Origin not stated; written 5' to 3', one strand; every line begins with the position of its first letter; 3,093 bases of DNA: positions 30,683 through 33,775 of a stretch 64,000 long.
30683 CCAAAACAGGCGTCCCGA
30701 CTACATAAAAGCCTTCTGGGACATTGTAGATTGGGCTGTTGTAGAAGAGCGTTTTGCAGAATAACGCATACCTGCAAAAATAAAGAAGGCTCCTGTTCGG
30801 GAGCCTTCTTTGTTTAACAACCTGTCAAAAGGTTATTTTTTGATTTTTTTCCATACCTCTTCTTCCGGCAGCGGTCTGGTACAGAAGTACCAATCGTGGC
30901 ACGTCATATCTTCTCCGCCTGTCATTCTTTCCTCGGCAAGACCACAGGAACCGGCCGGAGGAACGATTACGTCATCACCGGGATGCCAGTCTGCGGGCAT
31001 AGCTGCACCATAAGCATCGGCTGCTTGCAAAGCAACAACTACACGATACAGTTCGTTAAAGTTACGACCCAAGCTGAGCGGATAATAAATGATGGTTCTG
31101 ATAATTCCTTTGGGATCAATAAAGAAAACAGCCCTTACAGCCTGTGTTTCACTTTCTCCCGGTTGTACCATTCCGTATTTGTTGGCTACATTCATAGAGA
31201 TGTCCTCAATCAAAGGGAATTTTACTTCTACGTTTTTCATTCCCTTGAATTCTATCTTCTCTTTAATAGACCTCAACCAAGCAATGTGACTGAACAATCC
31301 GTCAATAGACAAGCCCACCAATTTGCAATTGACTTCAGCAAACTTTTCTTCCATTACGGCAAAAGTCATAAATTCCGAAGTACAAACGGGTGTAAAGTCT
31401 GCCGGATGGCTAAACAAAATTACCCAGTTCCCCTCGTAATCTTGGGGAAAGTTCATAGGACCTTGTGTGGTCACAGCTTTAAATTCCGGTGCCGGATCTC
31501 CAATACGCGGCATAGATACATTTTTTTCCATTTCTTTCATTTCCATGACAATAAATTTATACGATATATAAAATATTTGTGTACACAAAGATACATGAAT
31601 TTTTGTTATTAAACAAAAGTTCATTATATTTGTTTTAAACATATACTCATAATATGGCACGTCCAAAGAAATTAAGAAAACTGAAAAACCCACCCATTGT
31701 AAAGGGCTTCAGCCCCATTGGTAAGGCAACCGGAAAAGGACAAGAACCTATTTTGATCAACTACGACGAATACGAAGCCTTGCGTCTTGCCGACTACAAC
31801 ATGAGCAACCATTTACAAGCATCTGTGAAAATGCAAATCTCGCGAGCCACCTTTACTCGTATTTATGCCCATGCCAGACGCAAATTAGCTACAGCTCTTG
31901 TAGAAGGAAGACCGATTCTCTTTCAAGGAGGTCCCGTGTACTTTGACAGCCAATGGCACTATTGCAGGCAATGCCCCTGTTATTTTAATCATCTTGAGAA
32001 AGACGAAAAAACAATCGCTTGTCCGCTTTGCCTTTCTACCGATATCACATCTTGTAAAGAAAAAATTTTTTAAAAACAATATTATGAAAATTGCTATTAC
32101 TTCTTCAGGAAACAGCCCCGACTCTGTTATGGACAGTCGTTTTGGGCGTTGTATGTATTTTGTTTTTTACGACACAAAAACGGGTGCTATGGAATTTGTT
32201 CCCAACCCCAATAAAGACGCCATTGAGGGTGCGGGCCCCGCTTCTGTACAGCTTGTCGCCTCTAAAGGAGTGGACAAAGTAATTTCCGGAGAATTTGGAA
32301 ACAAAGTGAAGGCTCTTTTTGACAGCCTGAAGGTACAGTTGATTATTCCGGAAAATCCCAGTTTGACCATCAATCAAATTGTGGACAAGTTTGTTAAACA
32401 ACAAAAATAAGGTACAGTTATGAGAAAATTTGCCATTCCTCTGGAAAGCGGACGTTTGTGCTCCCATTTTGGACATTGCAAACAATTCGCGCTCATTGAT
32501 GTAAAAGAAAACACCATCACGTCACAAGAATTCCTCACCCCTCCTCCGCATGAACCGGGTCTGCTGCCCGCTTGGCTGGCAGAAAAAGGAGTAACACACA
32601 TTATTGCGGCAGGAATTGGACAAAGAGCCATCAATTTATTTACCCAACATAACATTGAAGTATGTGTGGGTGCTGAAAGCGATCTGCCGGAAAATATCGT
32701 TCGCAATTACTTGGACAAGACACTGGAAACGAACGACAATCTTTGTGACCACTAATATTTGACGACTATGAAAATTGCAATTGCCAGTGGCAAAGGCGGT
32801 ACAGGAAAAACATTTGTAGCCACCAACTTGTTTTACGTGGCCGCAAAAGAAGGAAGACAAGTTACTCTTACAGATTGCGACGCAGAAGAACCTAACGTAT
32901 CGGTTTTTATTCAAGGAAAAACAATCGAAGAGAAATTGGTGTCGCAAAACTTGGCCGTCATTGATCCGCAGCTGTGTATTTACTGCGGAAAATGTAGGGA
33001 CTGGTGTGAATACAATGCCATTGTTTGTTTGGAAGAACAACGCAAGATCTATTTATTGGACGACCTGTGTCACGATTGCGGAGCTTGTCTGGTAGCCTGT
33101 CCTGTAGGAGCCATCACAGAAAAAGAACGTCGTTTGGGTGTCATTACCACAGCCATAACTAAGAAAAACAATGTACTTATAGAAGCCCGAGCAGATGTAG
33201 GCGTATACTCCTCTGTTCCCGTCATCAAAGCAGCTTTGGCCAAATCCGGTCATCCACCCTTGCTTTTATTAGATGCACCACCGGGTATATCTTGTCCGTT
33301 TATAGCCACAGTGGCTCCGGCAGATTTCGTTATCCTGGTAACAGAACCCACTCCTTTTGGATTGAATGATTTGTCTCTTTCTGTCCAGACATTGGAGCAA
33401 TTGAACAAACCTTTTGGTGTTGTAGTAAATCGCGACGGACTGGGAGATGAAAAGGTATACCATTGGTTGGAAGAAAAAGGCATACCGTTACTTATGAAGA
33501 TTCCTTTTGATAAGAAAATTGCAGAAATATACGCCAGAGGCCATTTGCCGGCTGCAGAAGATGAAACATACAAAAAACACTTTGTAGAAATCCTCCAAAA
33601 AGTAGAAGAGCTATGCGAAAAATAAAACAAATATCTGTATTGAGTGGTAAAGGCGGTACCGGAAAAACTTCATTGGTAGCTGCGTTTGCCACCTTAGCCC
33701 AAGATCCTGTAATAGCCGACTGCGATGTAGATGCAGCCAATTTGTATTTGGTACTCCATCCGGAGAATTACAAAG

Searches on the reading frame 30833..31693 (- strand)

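Call 11: search_protein_families(library=pfam, proteins=[window:30833-31693:-], max_evalue=0.001)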
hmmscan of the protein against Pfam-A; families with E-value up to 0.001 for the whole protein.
window:30833-31693:- (286 aa): 3 families
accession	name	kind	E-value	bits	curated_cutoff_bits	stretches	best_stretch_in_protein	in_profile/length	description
PF00578.27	AhpC-TSA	-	6.5e-30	104.1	26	1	64-200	1-123/124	AhpC/TSA family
PF08534.16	Redoxin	-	2.9e-11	43.8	26.6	1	65-207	3-137/148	Redoxin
PF10417.14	1-cysPrx_C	-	7.5e-09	35.9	21.1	1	221-249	1-30/41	C-terminal domain of 1-Cys peroxiredoxin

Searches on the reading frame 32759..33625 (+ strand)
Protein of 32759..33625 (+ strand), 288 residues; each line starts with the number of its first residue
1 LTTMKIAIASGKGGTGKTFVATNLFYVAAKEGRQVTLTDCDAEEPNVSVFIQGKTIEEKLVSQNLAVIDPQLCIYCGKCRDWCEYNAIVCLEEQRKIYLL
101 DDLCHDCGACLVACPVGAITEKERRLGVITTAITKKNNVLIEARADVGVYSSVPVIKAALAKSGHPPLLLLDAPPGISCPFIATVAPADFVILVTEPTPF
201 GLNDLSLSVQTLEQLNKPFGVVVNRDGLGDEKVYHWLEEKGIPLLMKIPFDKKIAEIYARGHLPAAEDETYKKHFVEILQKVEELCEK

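Call 11: search_protein_families(library=pfam, proteins=[window:32759-33625:+], max_evalue=0.001)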
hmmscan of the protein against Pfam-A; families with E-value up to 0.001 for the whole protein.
window:32759-33625:+ (288 aa): 14 families
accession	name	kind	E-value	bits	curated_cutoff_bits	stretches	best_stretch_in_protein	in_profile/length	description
PF01656.29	CbiA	-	1.6e-19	70.5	25.4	1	6-262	1-123/125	CobQ/CobB/MinD/ParA nucleotide binding domain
PF10609.15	ParA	-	2.7e-15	56.9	27.1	1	4-55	4-55/246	NUBPL iron-transfer P-loop NTPase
PF00037.32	Fer4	-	6.3e-11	42.1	21.1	2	101-120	5-24/24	4Fe-4S binding domain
PF13614.12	AAA_31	-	1.3e-09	38.6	27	1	5-61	3-60/177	AAA domain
PF14697.11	Fer4_21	-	1.9e-08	34.7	35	1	66-120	1-58/59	4Fe-4S dicluster domain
PF12838.12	Fer4_7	-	1.4e-07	32.3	27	1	73-118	2-52/52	4Fe-4S dicluster domain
PF13237.11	Fer4_10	-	1.7e-07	31.5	25.5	1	67-115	3-53/53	4Fe-4S dicluster domain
PF00142.24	Fer4_NifH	-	2.7e-07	30.8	25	1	5-57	2-53/271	4Fe-4S iron sulfur cluster binding proteins, NifH/frxC family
PF13484.11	Fer4_16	-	5.5e-07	30.7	30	1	104-124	2-22/66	4Fe-4S double cluster binding domain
PF12837.12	Fer4_6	-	5.4e-06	26.5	25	1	102-119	7-24/24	4Fe-4S binding domain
PF13187.11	Fer4_9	-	1.1e-05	25.8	27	1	73-119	2-52/52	4Fe-4S dicluster domain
PF13183.11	Fer4_8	-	2.5e-05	25.2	27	0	103-121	4-22/68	4Fe-4S dicluster domain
PF12797.12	Fer4_2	-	0.00014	22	24.5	0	98-116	4-22/22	4Fe-4S binding domain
PF25160.1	LdpA_Fe-S-bd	-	0.00056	20.1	27.6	0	79-123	9-47/49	LdpA Fe-S cluster-binding domain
